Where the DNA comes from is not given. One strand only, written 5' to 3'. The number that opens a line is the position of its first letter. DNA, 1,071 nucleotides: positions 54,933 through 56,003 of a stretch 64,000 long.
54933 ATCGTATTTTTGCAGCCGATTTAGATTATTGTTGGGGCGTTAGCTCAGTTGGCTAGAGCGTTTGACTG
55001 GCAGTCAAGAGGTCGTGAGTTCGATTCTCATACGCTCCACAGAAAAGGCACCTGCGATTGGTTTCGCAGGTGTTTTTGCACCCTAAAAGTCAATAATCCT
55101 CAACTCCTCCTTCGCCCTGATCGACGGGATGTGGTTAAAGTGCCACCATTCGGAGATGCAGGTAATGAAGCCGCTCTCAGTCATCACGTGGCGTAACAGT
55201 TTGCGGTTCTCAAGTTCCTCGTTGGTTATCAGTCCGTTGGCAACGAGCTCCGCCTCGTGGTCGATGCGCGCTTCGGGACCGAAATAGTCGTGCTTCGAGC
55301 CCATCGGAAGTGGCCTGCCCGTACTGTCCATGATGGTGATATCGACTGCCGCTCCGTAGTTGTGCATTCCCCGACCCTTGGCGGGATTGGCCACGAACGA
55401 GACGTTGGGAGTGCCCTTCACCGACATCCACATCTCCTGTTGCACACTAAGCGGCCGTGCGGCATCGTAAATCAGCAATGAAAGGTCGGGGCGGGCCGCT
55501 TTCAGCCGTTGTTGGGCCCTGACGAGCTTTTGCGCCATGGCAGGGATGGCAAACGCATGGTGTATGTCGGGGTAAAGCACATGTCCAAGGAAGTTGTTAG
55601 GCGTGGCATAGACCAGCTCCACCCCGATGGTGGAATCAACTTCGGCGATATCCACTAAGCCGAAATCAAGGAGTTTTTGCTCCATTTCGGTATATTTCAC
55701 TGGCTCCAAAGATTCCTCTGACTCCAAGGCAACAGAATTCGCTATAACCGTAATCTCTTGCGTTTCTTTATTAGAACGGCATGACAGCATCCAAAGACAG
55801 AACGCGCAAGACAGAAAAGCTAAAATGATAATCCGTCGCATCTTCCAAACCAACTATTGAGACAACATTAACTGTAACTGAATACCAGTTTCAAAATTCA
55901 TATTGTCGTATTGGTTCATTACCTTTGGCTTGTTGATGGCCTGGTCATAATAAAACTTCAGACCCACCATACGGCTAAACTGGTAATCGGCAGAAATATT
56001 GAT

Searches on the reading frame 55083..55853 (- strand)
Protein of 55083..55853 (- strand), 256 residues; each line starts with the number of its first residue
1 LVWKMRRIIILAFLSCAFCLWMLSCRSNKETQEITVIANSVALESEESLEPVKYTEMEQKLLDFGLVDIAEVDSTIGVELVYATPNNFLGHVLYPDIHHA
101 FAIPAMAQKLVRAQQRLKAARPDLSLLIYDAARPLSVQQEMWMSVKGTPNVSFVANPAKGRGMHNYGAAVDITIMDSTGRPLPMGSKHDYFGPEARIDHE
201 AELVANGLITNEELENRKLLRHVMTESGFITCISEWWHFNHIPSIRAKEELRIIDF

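Call 30: search_protein_families(library=pfam, proteins=[window:55083-55853:-])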
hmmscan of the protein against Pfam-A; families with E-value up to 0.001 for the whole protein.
window:55083-55853:- (256 aa): 1 family
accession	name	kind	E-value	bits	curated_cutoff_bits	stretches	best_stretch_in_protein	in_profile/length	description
PF01427.22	Peptidase_M15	-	5.1e-25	88.9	27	1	65-242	4-185/199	D-ala-D-ala dipeptidase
